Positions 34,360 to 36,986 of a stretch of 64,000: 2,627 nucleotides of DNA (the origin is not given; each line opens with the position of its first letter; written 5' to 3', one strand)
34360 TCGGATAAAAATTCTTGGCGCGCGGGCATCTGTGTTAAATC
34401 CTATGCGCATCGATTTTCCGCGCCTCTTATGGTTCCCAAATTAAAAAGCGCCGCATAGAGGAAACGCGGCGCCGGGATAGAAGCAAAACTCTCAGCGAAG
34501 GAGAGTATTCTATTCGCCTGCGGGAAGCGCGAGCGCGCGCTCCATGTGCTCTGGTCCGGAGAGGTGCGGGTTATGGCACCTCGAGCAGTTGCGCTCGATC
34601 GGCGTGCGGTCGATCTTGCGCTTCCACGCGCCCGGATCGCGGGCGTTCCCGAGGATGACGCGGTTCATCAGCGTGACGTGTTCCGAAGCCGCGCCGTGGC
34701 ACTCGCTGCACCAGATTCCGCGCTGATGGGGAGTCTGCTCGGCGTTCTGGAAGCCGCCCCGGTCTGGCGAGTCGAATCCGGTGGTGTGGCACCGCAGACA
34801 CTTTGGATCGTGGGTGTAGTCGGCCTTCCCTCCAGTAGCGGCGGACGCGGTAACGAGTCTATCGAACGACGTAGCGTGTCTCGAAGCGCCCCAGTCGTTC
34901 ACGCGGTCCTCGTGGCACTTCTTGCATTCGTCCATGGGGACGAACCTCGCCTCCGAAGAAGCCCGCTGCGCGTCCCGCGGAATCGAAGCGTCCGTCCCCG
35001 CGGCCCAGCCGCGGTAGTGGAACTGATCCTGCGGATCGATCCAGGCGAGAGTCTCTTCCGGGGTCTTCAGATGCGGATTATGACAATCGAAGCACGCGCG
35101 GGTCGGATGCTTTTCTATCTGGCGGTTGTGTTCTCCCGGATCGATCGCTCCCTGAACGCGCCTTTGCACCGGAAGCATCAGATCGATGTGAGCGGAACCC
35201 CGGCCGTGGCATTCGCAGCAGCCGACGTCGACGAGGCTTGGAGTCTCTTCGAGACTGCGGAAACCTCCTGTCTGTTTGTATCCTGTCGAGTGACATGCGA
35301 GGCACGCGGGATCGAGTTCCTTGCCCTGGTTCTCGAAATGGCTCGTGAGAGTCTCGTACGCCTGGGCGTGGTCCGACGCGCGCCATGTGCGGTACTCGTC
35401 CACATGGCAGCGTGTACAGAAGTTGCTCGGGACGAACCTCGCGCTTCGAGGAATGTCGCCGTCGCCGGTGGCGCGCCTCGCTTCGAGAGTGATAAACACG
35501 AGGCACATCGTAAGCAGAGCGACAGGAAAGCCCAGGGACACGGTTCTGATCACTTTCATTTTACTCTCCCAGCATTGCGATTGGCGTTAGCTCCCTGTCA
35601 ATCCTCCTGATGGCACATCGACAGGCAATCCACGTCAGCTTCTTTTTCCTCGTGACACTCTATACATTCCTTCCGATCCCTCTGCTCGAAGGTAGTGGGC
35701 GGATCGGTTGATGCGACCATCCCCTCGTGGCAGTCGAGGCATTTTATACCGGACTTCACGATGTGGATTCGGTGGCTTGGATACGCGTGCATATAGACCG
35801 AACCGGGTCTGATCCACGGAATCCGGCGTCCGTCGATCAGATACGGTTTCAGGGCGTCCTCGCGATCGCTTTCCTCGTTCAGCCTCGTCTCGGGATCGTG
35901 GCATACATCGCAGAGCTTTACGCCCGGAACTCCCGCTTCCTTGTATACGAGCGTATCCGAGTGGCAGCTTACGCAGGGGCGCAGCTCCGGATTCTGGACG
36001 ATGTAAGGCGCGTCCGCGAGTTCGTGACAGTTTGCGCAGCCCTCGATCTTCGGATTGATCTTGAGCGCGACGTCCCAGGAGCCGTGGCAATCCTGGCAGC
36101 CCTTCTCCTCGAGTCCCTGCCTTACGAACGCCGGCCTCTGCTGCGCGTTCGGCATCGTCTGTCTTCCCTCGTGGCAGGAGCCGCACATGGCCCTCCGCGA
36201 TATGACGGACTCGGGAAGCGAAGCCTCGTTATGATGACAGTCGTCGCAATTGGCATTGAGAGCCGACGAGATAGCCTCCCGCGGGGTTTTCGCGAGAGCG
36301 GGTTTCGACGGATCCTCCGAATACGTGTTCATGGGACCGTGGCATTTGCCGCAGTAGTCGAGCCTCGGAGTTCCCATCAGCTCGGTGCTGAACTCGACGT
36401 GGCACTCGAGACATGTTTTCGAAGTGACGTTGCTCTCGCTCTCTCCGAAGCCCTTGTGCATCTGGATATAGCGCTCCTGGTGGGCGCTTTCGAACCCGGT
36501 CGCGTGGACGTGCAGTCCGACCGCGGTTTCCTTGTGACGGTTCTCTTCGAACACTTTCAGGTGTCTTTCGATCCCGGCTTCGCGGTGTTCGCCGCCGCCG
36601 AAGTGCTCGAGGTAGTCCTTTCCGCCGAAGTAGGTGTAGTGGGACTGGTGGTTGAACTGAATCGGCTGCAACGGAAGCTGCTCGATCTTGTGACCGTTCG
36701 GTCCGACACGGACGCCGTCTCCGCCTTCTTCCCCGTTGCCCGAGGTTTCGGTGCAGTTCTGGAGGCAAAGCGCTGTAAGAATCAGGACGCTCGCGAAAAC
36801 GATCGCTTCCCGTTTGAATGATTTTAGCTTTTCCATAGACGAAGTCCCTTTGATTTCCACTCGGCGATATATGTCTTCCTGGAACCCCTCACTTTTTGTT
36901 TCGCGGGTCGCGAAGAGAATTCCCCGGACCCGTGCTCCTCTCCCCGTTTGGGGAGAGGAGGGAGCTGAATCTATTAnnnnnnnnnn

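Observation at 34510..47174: Eight-gene operon encoding a complete quinol-to-extracellular electron conduit: NrfD/FeS/cytochrome module, beta-barrel, and four multiheme cytochromes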

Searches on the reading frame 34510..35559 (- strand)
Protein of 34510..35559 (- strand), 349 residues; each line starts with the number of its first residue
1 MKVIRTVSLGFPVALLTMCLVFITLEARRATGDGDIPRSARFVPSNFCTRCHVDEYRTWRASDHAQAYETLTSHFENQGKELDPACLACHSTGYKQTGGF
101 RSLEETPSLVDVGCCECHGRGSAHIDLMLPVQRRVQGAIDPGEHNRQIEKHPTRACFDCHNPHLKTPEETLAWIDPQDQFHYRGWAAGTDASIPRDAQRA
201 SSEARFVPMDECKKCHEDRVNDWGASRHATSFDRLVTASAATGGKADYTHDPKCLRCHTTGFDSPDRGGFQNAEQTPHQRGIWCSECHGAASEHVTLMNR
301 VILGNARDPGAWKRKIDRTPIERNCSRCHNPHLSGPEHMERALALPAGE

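Call 5: search_protein_families(library=pfam, proteins=[window:34510-35559:-], max_evalue=0.01)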
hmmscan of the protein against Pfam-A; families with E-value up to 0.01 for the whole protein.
window:34510-35559:- (349 aa): 3 families
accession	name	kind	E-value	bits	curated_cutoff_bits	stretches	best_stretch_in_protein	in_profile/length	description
PF13435.11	Cytochrome_C554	-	1e-33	116.5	20.8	2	48-119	2-84/84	Cytochrome c554 and c-prime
PF14522.11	Cytochrome_C7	-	1.8e-09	37.7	24.8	1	251-330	13-67/67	Cytochrome c7 and related cytochrome c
PF14537.11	Cytochrom_c3_2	-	1.9e-06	28.7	25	0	251-333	6-68/79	Cytochrome c3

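Call 6: search_protein_families(library=ncbifam, proteins=[window:34510-35559:-], max_evalue=0.01)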
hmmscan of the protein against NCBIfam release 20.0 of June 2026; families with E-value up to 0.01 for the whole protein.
window:34510-35559:- (349 aa): 8 families
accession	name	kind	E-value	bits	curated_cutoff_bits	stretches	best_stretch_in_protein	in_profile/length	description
NF041198.1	UshA_like_PCGU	equivalog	2e-38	132.3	275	2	36-162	399-510/519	UshA-like (seleno)protein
NF043010.1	Cyt554_Nsmonas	equivalog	2.6e-17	63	400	2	41-124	27-121/238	cytochrome c-550 CycA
TIGR03508.1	decahem_SO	subfamily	1.4e-07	31.2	192.2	1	45-178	34-168/258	DmsE family decaheme c-type cytochrome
NF008659.0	PRK11659.1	equivalog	1.6e-07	31.2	184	1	69-163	32-120/188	cytochrome c nitrite reductase pentaheme subunit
TIGR03146.1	cyt_nit_nrfB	equivalog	1.8e-07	31.5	166.6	2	250-332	10-94/145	cytochrome c nitrite reductase pentaheme subunit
NF041028.1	decahem_GSU2203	exception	1.7e-06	27.5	325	0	31-95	23-79/317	GSU2203 family decaheme c-type cytochrome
TIGR03153.1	cytochr_NrfH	equivalog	7.7e-06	26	134.2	0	150-259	49-134/138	cytochrome c nitrite reductase small subunit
TIGR01905.1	paired_CXXCH_1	subfamily_domain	0.0086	16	25.2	0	322-334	5-18/41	doubled CXXCH domain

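Call 62: search_solved_structures(query=window:34510-35559:-, max_evalue=0.01)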
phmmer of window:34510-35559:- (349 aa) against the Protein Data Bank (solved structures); distinct sequences matched with E-value up to 0.01: 2.
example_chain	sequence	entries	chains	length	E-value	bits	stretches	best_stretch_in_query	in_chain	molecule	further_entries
1bvb_A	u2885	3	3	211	6.7e-09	38.5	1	42-121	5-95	CYTOCHROME C-554 | CYTOCHROME C554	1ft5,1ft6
6i5b_A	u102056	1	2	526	0.0005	22.5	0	253-296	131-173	Uncharacterized protein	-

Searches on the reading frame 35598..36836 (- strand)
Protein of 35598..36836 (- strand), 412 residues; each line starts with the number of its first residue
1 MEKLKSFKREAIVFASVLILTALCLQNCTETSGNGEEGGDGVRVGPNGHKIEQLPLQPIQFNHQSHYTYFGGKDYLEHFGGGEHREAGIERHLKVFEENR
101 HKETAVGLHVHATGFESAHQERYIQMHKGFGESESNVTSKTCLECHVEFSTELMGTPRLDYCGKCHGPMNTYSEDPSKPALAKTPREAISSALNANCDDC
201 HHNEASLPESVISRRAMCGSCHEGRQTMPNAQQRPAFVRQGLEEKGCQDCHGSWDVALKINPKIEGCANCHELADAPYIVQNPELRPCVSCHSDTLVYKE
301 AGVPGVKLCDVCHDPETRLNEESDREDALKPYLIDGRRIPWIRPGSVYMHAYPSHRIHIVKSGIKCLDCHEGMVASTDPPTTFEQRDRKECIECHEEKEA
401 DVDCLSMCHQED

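Call 5: search_protein_families(library=pfam, proteins=[window:35598-36836:-], max_evalue=0.01)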
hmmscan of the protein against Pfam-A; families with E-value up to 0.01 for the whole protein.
window:35598-36836:- (412 aa): 5 families
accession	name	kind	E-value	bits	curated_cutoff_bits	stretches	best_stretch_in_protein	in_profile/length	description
PF14522.11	Cytochrome_C7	-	1.6e-17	63.5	24.8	4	353-409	3-66/67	Cytochrome c7 and related cytochrome c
PF14537.11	Cytochrom_c3_2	-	4.5e-14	53.1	25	2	140-223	7-79/79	Cytochrome c3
PF09699.15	Paired_CXXCH_1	-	2.9e-09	36.9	20.6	1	360-399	4-40/41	Doubled CXXCH motif (Paired_CXXCH_1)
PF02085.21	Cytochrom_CIII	-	2e-05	25.3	22.9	1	194-271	30-101/101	Class III cytochrome C family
PF03264.19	Cytochrom_NNT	-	0.0019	18.4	24.1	1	212-269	33-90/174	NapC/NirT cytochrome c family, N-terminal region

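Call 6: search_protein_families(library=ncbifam, proteins=[window:35598-36836:-], max_evalue=0.01)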
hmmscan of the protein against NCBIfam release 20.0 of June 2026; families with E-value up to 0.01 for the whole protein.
window:35598-36836:- (412 aa): 7 families
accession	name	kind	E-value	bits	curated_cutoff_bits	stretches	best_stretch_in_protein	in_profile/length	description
NF041781.1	mnquin_red_QrcA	equivalog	1.1e-09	38.2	180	1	287-409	45-173/174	menaquinone reductase multiheme cytochrome c subunit QrcA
TIGR03507.1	decahem_SO1788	subfamily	5.1e-08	31.8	209.3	1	288-398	164-279/672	OmcA/MtrC family decaheme c-type cytochrome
NF045713.1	CxxCH_16_HmcA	equivalog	1.1e-06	27.5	400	2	30-275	33-256/541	sulfate respiration complex hexadecaheme cytochrome HmcA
TIGR03153.1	cytochr_NrfH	equivalog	6.9e-06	26.2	134.2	1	365-397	104-135/138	cytochrome c nitrite reductase small subunit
NF038038.1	cytoc_DsrJ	equivalog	1.9e-05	25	100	0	364-409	91-121/121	sulfate reduction electron transfer complex DsrMKJOP subunit DsrJ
TIGR01905.1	paired_CXXCH_1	subfamily_domain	0.002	18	25.2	0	365-399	8-40/41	doubled CXXCH domain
TIGR04257.1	nanowire_3heme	domain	0.0037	17.4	40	1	353-410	15-75/75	c(7)-type cytochrome triheme domain-containing protein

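Call 65: search_solved_structures(query=window:35598-36836:-, max_evalue=0.01)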
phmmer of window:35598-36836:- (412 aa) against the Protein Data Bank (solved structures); distinct sequences matched with E-value up to 0.01: 4.
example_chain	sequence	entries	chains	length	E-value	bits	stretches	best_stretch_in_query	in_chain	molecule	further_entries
6f0k_A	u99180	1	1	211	1.2e-06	31.1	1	288-399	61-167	Cytochrome c family protein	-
8k9e_A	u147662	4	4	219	1.8e-05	27.3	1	288-400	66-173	Cytochrome c7-like domain-containing protein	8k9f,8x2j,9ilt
6btm_A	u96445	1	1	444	6.9e-05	25.3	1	266-400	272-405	Alternative Complex III subunit A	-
6lod_A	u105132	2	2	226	0.0035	19.7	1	287-399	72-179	MULTIHEME_CYTC domain-containing protein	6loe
